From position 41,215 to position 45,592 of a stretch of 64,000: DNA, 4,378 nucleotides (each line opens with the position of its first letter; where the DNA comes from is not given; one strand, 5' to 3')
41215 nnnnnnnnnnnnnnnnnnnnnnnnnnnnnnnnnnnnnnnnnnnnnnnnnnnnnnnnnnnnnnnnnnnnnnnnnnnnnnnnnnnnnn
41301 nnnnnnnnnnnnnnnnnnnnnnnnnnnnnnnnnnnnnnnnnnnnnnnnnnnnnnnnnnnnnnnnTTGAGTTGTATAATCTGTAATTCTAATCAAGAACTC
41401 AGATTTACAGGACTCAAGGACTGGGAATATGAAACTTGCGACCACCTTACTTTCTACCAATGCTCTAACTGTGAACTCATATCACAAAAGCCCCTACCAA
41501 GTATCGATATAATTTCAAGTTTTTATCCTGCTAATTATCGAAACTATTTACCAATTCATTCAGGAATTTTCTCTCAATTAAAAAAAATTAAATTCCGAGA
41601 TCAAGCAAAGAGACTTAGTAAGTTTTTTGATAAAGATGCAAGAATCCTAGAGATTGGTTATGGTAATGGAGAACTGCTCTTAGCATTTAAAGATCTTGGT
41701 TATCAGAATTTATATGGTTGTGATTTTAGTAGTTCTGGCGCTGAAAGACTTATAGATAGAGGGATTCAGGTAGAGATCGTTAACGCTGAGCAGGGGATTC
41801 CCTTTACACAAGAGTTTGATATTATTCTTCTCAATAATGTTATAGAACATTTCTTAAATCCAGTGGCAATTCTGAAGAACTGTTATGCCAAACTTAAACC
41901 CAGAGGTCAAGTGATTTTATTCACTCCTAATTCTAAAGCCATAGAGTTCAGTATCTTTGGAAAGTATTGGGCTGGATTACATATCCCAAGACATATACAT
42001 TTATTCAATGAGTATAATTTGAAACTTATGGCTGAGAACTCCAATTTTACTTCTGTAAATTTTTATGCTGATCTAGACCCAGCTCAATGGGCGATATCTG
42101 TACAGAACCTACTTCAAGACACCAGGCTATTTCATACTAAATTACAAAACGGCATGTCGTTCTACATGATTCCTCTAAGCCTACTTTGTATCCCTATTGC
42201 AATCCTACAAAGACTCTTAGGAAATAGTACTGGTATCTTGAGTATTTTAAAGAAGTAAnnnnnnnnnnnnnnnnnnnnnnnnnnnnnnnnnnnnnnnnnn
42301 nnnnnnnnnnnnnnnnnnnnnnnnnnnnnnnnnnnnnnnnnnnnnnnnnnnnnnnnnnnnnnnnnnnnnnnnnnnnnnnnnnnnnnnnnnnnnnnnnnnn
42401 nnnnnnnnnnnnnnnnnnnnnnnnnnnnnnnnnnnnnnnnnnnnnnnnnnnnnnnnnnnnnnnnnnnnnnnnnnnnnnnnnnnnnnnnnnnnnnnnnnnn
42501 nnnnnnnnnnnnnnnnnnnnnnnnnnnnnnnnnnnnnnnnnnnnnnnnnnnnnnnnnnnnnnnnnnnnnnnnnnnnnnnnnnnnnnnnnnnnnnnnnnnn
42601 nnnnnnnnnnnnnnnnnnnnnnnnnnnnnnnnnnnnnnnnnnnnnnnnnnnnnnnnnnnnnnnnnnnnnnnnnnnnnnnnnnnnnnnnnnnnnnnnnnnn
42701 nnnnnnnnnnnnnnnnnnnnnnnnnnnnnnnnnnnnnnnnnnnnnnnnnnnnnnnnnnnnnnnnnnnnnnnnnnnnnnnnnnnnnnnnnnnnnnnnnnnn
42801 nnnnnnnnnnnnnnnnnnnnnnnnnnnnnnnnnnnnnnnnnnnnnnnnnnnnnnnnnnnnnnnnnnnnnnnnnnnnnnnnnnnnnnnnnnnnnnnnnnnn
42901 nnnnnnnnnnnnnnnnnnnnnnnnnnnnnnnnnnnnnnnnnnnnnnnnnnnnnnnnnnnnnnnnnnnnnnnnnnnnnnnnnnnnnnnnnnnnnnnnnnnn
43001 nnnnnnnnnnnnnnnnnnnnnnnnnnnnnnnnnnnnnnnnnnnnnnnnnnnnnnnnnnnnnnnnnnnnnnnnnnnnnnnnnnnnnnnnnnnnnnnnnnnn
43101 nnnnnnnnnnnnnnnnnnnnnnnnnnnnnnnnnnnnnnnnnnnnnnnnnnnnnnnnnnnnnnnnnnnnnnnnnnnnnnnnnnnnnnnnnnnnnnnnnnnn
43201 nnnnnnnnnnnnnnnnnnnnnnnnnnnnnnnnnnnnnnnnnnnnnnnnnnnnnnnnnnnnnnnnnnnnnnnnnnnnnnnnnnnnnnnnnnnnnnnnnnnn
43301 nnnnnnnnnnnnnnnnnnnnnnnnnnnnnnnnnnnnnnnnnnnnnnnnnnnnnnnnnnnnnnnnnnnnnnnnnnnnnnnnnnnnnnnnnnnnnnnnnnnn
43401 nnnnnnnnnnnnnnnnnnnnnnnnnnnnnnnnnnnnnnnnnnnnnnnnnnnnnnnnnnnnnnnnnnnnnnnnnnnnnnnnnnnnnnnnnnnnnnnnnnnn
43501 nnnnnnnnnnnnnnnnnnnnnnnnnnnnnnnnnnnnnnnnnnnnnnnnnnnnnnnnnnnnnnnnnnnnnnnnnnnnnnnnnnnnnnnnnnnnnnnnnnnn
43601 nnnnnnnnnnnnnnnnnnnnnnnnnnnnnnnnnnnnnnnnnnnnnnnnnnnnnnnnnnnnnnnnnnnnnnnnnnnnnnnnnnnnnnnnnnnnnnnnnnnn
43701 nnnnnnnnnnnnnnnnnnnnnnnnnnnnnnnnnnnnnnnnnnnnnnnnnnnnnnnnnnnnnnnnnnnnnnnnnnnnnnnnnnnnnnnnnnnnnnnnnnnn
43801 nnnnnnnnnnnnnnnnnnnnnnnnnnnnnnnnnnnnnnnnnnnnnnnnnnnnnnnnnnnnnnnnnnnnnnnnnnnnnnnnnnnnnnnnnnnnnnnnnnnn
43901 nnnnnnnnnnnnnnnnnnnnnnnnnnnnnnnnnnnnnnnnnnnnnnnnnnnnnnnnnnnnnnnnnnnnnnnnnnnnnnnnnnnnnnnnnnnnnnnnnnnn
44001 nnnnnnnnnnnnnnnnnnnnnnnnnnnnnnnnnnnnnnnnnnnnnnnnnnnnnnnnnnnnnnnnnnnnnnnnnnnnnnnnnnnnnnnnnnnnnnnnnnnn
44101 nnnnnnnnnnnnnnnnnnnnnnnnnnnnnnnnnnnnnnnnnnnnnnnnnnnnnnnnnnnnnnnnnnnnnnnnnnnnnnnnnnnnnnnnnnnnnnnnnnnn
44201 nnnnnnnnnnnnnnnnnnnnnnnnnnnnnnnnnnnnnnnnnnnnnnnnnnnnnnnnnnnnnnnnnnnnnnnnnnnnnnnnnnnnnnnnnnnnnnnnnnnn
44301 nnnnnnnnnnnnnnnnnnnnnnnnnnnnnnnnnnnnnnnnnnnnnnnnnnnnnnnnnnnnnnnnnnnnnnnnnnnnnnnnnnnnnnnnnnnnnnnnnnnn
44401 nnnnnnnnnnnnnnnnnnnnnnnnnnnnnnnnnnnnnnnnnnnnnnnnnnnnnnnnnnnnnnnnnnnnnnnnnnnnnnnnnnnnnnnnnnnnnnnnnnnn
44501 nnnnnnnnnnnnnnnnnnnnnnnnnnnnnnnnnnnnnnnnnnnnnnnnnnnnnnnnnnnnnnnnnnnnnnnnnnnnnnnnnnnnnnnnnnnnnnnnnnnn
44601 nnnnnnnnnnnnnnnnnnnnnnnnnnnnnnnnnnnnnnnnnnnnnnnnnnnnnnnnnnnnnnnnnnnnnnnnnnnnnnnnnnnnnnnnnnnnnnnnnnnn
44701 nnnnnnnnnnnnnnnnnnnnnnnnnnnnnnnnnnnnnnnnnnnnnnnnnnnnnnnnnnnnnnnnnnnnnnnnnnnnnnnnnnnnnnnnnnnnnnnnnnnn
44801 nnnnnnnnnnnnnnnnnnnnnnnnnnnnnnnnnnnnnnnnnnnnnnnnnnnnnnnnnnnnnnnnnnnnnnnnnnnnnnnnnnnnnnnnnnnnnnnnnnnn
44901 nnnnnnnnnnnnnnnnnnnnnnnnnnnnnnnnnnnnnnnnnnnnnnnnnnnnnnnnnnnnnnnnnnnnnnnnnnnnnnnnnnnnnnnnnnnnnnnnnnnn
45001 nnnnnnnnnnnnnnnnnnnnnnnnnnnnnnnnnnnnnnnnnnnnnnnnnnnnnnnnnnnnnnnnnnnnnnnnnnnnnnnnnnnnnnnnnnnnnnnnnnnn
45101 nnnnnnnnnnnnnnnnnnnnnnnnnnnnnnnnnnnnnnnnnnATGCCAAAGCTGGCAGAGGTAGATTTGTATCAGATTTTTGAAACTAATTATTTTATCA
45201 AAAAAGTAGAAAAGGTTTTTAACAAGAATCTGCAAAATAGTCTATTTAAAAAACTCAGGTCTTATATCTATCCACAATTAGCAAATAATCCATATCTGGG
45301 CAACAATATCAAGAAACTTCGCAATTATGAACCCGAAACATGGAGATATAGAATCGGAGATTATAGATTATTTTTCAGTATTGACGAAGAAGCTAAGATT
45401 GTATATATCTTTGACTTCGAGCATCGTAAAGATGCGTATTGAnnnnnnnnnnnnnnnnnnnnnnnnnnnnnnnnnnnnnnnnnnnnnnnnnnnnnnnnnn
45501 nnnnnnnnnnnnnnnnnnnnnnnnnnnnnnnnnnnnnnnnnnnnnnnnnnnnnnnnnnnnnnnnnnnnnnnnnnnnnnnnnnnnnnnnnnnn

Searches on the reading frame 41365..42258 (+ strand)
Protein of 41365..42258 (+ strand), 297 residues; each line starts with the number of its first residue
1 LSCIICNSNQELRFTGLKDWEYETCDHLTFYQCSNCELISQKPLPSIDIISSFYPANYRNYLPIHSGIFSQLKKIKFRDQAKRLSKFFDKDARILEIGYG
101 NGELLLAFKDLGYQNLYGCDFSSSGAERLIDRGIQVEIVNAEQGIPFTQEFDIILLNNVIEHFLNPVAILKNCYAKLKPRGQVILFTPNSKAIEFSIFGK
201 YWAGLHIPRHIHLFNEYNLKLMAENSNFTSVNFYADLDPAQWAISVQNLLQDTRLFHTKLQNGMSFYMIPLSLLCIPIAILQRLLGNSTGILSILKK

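Call 47: search_protein_families(library=pfam, proteins=[window:41365-42258:+], max_evalue=0.00001)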
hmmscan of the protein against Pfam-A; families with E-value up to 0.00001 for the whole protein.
window:41365-42258:+ (297 aa): 7 families
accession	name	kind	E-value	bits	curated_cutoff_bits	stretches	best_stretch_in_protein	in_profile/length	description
PF13489.12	Methyltransf_23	-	2.4e-23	83.1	27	1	78-230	10-161/164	Methyltransferase domain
PF08241.18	Methyltransf_11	-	5.3e-12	46.6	21.2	1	95-185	1-95/95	Methyltransferase domain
PF08242.18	Methyltransf_12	-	6e-12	46.6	30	1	95-182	1-97/98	Methyltransferase domain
PF13649.12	Methyltransf_25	-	2.1e-09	38.3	27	1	94-181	1-97/97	Methyltransferase domain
PF13847.12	Methyltransf_31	-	2.3e-08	34.3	27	1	89-189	2-113/145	Methyltransferase domain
PF07021.18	MetW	-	2.1e-07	31.2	21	1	82-174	5-99/193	Methionine biosynthesis protein MetW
PF05219.18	DREV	-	1.2e-06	28.3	26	1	89-195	93-198/265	DREV methyltransferase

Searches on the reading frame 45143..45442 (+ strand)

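Call 48: search_protein_families(library=pfam, proteins=[window:45143-45442:+], max_evalue=0.00001)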
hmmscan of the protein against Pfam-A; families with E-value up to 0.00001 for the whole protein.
window:45143-45442:+ (99 aa): 1 family
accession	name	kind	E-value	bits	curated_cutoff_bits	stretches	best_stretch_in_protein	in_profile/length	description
PF05016.21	ParE_toxin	-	5e-10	40.3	23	1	31-99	25-89/89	ParE toxin of type II toxin-antitoxin system, parDE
